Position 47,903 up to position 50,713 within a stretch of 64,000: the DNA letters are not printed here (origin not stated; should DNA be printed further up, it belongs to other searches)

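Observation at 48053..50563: Helicase with N-terminal Vsr/DUF559-like nuclease and a large unassigned C-terminal domain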

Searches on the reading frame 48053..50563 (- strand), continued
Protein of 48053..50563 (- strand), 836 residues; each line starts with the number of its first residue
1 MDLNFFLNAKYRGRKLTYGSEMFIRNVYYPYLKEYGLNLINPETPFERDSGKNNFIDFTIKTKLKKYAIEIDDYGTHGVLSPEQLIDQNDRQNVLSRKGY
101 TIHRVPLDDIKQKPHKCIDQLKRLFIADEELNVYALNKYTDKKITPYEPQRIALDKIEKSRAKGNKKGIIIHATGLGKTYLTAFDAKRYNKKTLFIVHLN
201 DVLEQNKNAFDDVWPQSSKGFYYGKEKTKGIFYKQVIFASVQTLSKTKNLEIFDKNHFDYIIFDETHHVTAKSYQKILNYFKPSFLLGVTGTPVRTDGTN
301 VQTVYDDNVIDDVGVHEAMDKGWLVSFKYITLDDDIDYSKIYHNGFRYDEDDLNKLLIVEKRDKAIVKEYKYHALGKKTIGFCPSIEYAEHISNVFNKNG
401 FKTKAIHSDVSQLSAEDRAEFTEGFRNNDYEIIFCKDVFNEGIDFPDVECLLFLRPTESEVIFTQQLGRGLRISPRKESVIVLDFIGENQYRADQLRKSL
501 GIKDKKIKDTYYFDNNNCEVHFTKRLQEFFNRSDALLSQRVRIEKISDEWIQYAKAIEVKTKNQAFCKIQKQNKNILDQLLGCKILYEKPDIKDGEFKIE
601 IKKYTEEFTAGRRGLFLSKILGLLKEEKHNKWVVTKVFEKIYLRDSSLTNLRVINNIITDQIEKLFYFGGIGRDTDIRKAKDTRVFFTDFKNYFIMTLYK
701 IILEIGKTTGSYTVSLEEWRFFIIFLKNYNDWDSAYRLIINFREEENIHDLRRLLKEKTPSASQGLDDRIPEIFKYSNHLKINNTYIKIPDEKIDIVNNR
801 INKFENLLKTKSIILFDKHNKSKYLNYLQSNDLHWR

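Call 14: search_protein_families(library=pfam, proteins=[P0010, P0013, P0031, P0055, P0108], max_evalue=0.01)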
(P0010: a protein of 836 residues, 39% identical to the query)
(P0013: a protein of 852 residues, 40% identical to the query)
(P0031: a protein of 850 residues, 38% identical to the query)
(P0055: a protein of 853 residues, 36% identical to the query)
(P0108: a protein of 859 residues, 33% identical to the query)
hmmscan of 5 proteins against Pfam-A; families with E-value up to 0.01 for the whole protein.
P0010 (836 aa): 6 families
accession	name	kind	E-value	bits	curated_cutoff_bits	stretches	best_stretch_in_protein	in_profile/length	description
PF04851.21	ResIII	-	6.6e-40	137.1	22.5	1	132-280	2-164/164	Type III restriction enzyme, res subunit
PF00271.37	Helicase_C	-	3.9e-15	56.5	23.5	1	351-458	6-109/110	Helicase conserved C-terminal domain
PF18766.7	SWI2_SNF2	-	4.4e-10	40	26.7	1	143-323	8-199/221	SWI2/SNF2 ATPase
PF09491.16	RE_AlwI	-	1.6e-07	31.1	23.1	1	675-773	47-141/441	AlwI restriction endonuclease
PF13307.12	Helicase_C_2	-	0.00015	22.3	25.3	1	359-435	7-85/170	Helicase C-terminal domain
PF00270.35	DEAD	-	0.00017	21.8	26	1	137-279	3-161/167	DEAD/DEAH box helicase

P0013 (852 aa): 7 families
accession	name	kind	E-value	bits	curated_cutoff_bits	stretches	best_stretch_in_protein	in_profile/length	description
PF04851.21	ResIII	-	1.6e-39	135.9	22.5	1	146-296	3-164/164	Type III restriction enzyme, res subunit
PF00271.37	Helicase_C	-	5.1e-14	52.9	23.5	1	371-478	10-109/110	Helicase conserved C-terminal domain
PF18766.7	SWI2_SNF2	-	7.1e-08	32.8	26.7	1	154-338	5-198/221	SWI2/SNF2 ATPase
PF09491.16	RE_AlwI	-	9.8e-07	28.5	23.1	1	693-769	45-122/441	AlwI restriction endonuclease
PF00270.35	DEAD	-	3.9e-06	27.1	26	1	150-295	3-161/167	DEAD/DEAH box helicase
PF18741.7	MTES_1575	-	2.6e-05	24.7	38.2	1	52-124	23-93/96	REase_MTES_1575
PF13307.12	Helicase_C_2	-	0.0019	18.7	25.3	0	378-457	10-87/170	Helicase C-terminal domain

P0031 (850 aa): 8 families
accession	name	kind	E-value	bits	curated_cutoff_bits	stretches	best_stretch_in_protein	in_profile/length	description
PF04851.21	ResIII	-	2.5e-41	141.8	22.5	1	142-293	3-164/164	Type III restriction enzyme, res subunit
PF00271.37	Helicase_C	-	2.2e-13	50.9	23.5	1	373-475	14-109/110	Helicase conserved C-terminal domain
PF18766.7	SWI2_SNF2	-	3e-09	37.3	26.7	1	153-331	9-194/221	SWI2/SNF2 ATPase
PF00270.35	DEAD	-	4.8e-08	33.4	26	1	145-293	2-162/167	DEAD/DEAH box helicase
PF09491.16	RE_AlwI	-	1.3e-07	31.4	23.1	1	691-765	45-117/441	AlwI restriction endonuclease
PF18741.7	MTES_1575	-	0.00011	22.7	38.2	1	45-122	19-94/96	REase_MTES_1575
PF04480.18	DUF559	-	0.0011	19.3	20.6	1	50-120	43-104/109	Protein of unknown function (DUF559)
PF13307.12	Helicase_C_2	-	0.0067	16.9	25.3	0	376-452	11-85/170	Helicase C-terminal domain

P0055 (853 aa): 8 families
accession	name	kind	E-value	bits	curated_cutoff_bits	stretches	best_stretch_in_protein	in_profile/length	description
PF04851.21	ResIII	-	3.5e-40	138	22.5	1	146-296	3-164/164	Type III restriction enzyme, res subunit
PF00271.37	Helicase_C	-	4.5e-14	53.1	23.5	1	373-478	11-109/110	Helicase conserved C-terminal domain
PF00270.35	DEAD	-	3.9e-09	36.9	26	1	149-298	2-163/167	DEAD/DEAH box helicase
PF18766.7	SWI2_SNF2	-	1.4e-07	31.9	26.7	1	154-333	5-193/221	SWI2/SNF2 ATPase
PF09491.16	RE_AlwI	-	7.9e-06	25.5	23.1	1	698-782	51-130/441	AlwI restriction endonuclease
PF18741.7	MTES_1575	-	1.7e-05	25.2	38.2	1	51-124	22-93/96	REase_MTES_1575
PF13307.12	Helicase_C_2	-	9.8e-05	22.9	25.3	1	378-455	10-85/170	Helicase C-terminal domain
PF04556.18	DpnII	-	0.00012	21.9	23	1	33-105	170-240/278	DpnII restriction endonuclease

P0108 (859 aa): 6 families
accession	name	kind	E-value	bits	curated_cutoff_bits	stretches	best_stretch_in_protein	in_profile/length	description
PF04851.21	ResIII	-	8.1e-40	136.9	22.5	1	145-297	2-164/164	Type III restriction enzyme, res subunit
PF00271.37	Helicase_C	-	1.3e-11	45.1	23.5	1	374-480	11-109/110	Helicase conserved C-terminal domain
PF18766.7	SWI2_SNF2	-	2.6e-09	37.5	26.7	1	166-339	18-198/221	SWI2/SNF2 ATPase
PF00270.35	DEAD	-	5.6e-09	36.4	26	1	150-296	3-161/167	DEAD/DEAH box helicase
PF09491.16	RE_AlwI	-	1.1e-05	25.1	23.1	1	707-770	54-116/441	AlwI restriction endonuclease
PF18741.7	MTES_1575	-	3.1e-05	24.4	38.2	1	52-125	23-94/96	REase_MTES_1575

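Call 15: find_encoding_contigs(protein=P0002, flank=8000, max_places=2)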
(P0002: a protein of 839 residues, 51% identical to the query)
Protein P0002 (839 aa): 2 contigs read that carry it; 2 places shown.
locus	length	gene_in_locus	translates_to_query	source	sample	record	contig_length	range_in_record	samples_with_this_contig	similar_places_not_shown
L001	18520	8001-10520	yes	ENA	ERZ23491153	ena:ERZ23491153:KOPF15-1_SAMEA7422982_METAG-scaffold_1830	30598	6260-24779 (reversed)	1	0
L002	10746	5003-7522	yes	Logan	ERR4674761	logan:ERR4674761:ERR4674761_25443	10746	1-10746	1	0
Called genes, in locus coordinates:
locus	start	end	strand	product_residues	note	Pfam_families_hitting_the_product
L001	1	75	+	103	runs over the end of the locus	-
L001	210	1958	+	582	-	PF08238:Sel1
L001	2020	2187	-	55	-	-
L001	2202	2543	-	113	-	-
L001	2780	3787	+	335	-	PF06094:GGACT (weak)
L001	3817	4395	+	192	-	-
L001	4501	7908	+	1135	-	PF13482:RNase_H_2, PF13086:AAA_11 (weak), PF13245:AAA_19 (weak), PF13604:AAA_30, PF13087:AAA_12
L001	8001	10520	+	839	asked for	PF00270:DEAD (faint), PF04851:ResIII, PF18766:SWI2_SNF2, PF00271:Helicase_C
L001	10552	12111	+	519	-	PF01555:N6_N4_Mtase, PF02086:MethyltransfD12 (weak), PF03602:Cons_hypoth95 (faint), PF01555:N6_N4_Mtase (weak)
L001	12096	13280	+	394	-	PF00145:DNA_methylase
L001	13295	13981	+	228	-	PF03747:ADP_ribosyl_GH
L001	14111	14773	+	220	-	-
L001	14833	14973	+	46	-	-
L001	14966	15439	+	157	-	-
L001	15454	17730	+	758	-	PF00580:UvrD-helicase, PF13086:AAA_11 (weak), PF13245:AAA_19, PF13604:AAA_30 (faint), PF13361:UvrD_C, PF13538:UvrD_C_2 (faint)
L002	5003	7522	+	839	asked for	PF00270:DEAD (faint), PF04851:ResIII, PF18766:SWI2_SNF2, PF00271:Helicase_C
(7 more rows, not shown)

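Call 16: find_encoding_contigs(protein=P0013, flank=8000, max_places=2)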
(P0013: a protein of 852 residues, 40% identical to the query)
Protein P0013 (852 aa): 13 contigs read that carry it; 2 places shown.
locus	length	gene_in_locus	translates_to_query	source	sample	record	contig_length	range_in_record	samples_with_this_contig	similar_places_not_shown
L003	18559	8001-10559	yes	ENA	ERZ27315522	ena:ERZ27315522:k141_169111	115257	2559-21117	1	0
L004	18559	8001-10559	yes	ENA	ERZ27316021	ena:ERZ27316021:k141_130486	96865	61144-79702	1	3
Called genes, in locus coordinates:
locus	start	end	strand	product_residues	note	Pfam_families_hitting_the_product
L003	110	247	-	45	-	-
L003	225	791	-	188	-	PF05063:MT-A70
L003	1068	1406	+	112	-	PF04956:TrbC, PF18895:T4SS_pilin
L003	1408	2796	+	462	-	-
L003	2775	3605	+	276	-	-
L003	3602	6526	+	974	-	PF26593:TraC-like, PF01935:DUF87, PF12846:AAA_10, PF19044:P-loop_TraG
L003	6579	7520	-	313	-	PF01047:MarR (faint), PF01978:TrmB (faint), PF08279:HTH_11 (faint), PF12802:MarR_2 (faint), PF13404:HTH_AsnC-type, PF13412:HTH_24, PF13404:HTH_AsnC-type (weak), PF13412:HTH_24, +2 more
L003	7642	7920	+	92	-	-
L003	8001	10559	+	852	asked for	PF00270:DEAD (weak), PF04851:ResIII, PF18766:SWI2_SNF2 (weak), PF00271:Helicase_C, PF09491:RE_AlwI (weak)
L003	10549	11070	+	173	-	-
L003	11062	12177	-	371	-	PF00145:DNA_methylase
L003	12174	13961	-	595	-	PF02384:N6_Mtase, PF01170:UPF0020 (faint), PF20473:MmeI_Mtase (faint), PF07669:Eco57I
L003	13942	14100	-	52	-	-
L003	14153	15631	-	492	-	PF11074:DUF2779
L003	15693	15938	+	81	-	PF04193:PQ-loop, PF07578:LAB_N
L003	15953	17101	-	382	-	PF00589:Phage_integrase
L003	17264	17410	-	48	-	-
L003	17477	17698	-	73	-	PF13392:HNH_3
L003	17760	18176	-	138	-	-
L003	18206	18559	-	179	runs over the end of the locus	-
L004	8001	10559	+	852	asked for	PF00270:DEAD (weak), PF04851:ResIII, PF18766:SWI2_SNF2 (weak), PF00271:Helicase_C, PF09491:RE_AlwI (weak)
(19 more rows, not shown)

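Call 17: find_encoding_contigs(protein=P0032, flank=8000, max_places=2)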
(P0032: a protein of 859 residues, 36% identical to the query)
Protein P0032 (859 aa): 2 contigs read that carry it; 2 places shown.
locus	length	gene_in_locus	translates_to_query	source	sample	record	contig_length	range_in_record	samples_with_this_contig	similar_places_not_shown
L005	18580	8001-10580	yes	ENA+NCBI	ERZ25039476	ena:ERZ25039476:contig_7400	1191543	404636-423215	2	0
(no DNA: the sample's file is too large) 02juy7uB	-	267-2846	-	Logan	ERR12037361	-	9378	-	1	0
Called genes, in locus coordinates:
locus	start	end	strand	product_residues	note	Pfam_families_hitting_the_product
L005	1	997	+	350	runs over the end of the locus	PF01368:DHH, PF02272:DHHA1 (weak)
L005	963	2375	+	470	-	PF01406:tRNA-synt_1e, PF09334:tRNA-synt_1g (faint)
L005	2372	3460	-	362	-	PF01594:AI-2E_transport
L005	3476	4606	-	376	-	PF13439:Glyco_transf_4, PF13579:Glyco_trans_4_4, PF20706:GT4-conflict (weak), PF00534:Glycos_transf_1, PF13692:Glyco_trans_1_4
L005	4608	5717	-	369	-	PF13439:Glyco_transf_4, PF13579:Glyco_trans_4_4, PF20706:GT4-conflict, PF00534:Glycos_transf_1, PF13692:Glyco_trans_1_4, PF13524:Glyco_trans_1_2 (weak)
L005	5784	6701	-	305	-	-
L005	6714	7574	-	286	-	PF02557:VanY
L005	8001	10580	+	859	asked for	PF00270:DEAD (weak), PF04851:ResIII, PF18766:SWI2_SNF2, PF00271:Helicase_C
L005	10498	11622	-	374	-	PF00145:DNA_methylase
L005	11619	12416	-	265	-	PF01555:N6_N4_Mtase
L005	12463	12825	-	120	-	-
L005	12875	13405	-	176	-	-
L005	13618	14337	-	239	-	-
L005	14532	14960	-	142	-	-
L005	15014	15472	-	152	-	-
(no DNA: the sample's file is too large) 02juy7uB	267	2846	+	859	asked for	PF00270:DEAD (weak), PF04851:ResIII, PF18766:SWI2_SNF2, PF00271:Helicase_C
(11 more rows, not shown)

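Call 19: find_related_loci(query=A1, collection=genome_contigs, flank=8000)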
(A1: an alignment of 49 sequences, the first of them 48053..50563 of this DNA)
Query A1 (836 aa) in genome_contigs; peptide patterns used: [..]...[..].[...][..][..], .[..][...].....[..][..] (x = any residue, [..] = any of these).
600 stretches matched a pattern (row limit reached: there are more); 552 encode a relative of the query (tblastn E <= 1e-3); the best 80 are kept; 80 distinct loci.
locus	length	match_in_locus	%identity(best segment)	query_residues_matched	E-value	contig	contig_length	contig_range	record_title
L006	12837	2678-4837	38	121-831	2e-144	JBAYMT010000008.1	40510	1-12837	MAG: Candidatus Paceibacterota bacterium isolate SO_2016_LW1_46 scaffold00716_LW64-88_2016, whole genome shotgun sequenc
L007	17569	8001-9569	43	21-532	8e-126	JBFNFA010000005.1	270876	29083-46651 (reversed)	MAG: Clostridiaceae bacterium isolate AA2 NODE_29_length_270876_cov_218.118521, whole genome shotgun sequence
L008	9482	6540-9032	34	13-830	3e-142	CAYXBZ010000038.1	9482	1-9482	MAG TPA_asm: uncultured Pseudomonadales bacterium isolate SRP241326_co2_10 genome assembly, contig: NODE_9046_length_948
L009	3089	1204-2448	39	140-544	1e-84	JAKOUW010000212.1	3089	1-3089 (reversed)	MAG: Chloroflexota bacterium isolate JPNG_maxbin.019 k201_422873, whole genome shotgun sequence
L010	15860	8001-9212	39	139-544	4e-80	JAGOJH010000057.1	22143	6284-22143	MAG: Thermoclostridium sp. isolate Go_SlDig_bin_309 Go_SlDig_6620_length_22143_cov_6.971793, whole genome shotgun sequen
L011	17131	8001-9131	39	140-522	3e-80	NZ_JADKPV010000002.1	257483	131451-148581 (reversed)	Savagea serpentis strain SN6 SN6_WGS_assembly_contig_2, whole genome shotgun sequence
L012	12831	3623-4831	41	146-545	3e-79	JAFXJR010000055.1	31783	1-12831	MAG: Lachnospiraceae bacterium isolate RGIG6476 Sheep_Rectum.Co__c1609894, whole genome shotgun sequence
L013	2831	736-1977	40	138-549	9e-81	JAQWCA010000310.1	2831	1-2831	MAG: Tepidanaerobacteraceae bacterium isolate STF2_232 NODE_159443_length_2831_cov_2.856879_Sandtown_F2, whole genome sh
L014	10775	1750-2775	40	142-490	1e-78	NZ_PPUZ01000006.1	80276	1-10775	Pseudoalteromonas rubra strain S1946 S1946__paired__trimmed__paired__contig_6, whole genome shotgun sequence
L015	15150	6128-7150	41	143-487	5e-78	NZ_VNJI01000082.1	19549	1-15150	Paenibacillus cremeus strain JC52 contig82, whole genome shotgun sequence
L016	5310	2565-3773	40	146-545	2e-76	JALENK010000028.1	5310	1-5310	MAG: Clostridium sp. isolate SUG163 k141_9196315, whole genome shotgun sequence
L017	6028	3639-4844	38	134-534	1e-75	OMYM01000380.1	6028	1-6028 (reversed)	uncultured Erysipelotrichaceae bacterium isolate RUG087 genome assembly, contig: k87_29831596, whole genome shotgun sequ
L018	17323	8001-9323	35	121-569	4e-77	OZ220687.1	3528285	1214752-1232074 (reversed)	MAG: Acidimicrobiales bacterium isolate 3e3f92a6-18ad-429f-812c-c77ddcffca8d genome assembly, chromosome: 1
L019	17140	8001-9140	36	146-520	9e-75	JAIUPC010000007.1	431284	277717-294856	MAG: Proteobacteria bacterium isolate RHODO1 megahit-bin.50~k141_97054, whole genome shotgun sequence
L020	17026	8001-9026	40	144-487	2e-74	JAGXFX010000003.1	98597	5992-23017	MAG: Soehngenia sp. isolate LH_M25 k141_181597, whole genome shotgun sequence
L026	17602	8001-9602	39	1-534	1e-104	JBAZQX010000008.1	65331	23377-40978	MAG: Candidatus Doudnabacteria bacterium isolate SO_2017_SWC_9 scaffold_450_c1_LP-4_2017, whole genome shotgun sequence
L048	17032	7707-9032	33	53-493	6e-67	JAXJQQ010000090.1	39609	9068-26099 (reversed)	MAG: Acutalibacteraceae bacterium isolate DOME_MAG_2612 2612_C0210_k141_304790, whole genome shotgun sequence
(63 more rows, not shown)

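Call 20: predict_structure(alignment_id=A1)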
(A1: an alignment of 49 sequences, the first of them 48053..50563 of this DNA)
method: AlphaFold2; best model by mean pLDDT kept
length: 836 residues; sequences in the alignment: 49
mean_pLDDT: 86.0   pTM: 0.70
mean pLDDT of the five models: 86.0, 85.5, 85.2, 83.4, 81.7
residues with pLDDT >= 90: 411; 70-90: 344; 50-70: 73; < 50: 8
segments of 3 or more residues with pLDDT < 50: 508-510, 762-764
pLDDT, mean of each block of 10 residues (from residue 1): 91 88 95 91 88 89 94 66 80 89 92 93 91 70 80 96 96 90 95 92 85 90 74 92 91 94 91 92 96 82 93 91 91 78 78 80 92 95 91 96 88 84 92 79 80 80 85 91 80 72 55 69 76 80 90 90 75 82 92 90 81 86 84 91 90 91 80 58 64 91 95 93 91 95 91 86 60 90 92 96 93 87 90 83
secondary structure, 60 per line:
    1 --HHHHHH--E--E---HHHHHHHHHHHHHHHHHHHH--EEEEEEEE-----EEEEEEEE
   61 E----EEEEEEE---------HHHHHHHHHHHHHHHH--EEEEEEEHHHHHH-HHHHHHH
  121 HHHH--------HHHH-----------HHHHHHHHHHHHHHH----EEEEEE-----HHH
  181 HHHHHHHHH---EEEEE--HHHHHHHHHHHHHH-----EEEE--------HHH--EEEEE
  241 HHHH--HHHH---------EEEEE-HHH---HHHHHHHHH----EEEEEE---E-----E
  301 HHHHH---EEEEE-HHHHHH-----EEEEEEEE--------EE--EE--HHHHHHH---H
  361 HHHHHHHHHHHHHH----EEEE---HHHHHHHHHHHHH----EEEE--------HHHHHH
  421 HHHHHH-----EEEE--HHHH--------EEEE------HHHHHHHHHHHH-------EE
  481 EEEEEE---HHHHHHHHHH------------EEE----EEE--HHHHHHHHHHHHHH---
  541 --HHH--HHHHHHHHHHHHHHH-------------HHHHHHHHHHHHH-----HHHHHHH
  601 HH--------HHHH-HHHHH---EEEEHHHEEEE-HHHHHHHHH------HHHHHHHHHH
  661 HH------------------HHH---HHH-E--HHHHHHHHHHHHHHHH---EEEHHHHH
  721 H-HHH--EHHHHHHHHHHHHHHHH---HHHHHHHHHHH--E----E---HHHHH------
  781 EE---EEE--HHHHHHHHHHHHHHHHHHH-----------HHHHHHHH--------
elements in order (helices of 4 or more, strands of 3 or more residues): H3-8 H18-37 E40-47 E53-61 E66-72 H82-97 E100-106 H107-112 H114-124 H133-136 H148-162 E167-172 H178-189 E193-197 H200-213 E219-222 E236-240 H241-244 H247-250 E260-264 H272-280 E285-290 H301-305 E309-313 H315-320 E326-333 H350-356 H360-374 E379-382 H386-398 E403-406 H415-426 E432-435 H438-441 E450-453 H460-471 E479-486 H490-499 E512-514 E519-521 H524-537 H548-562 H576-588 H594-602 H611-614 H616-620 E624-627 E631-634 H636-644 H651-662 H694-709 E713-715 H716-721 H729-744 H748-758 H770-774 E786-788 H791-809 H821-828

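Call 21: find_encoding_contigs(protein=P0035, flank=6000, max_places=1)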
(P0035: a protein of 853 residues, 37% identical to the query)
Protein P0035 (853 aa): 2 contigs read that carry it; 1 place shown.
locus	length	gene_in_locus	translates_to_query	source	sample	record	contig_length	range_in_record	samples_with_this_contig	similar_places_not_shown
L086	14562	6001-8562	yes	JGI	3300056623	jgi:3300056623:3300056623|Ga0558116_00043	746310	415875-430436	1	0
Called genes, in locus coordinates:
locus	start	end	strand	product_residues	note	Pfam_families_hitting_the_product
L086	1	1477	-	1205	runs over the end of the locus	PF04997:RNA_pol_Rpb1_1, PF00623:RNA_pol_Rpb1_2, PF04983:RNA_pol_Rpb1_3, PF05000:RNA_pol_Rpb1_4 (weak), PF04998:RNA_pol_Rpb1_5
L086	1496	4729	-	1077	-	PF04563:RNA_pol_Rpb2_1, PF04561:RNA_pol_Rpb2_2, PF04565:RNA_pol_Rpb2_3, PF10385:RNA_pol_Rpb2_45, PF00562:RNA_pol_Rpb2_6, PF04560:RNA_pol_Rpb2_7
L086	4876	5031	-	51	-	-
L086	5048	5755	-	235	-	PF06414:Zeta_toxin, PF13671:AAA_33 (faint)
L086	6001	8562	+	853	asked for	PF18741:MTES_1575 (weak), PF00270:DEAD, PF04851:ResIII, PF00271:Helicase_C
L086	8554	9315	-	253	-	PF01555:N6_N4_Mtase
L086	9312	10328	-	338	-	PF00145:DNA_methylase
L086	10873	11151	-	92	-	PF07883:Cupin_2 (weak)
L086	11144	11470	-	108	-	-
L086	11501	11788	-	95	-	-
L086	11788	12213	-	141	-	-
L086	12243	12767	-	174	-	-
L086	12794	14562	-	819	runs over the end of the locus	PF13205:Big_5, PF01471:PG_binding_1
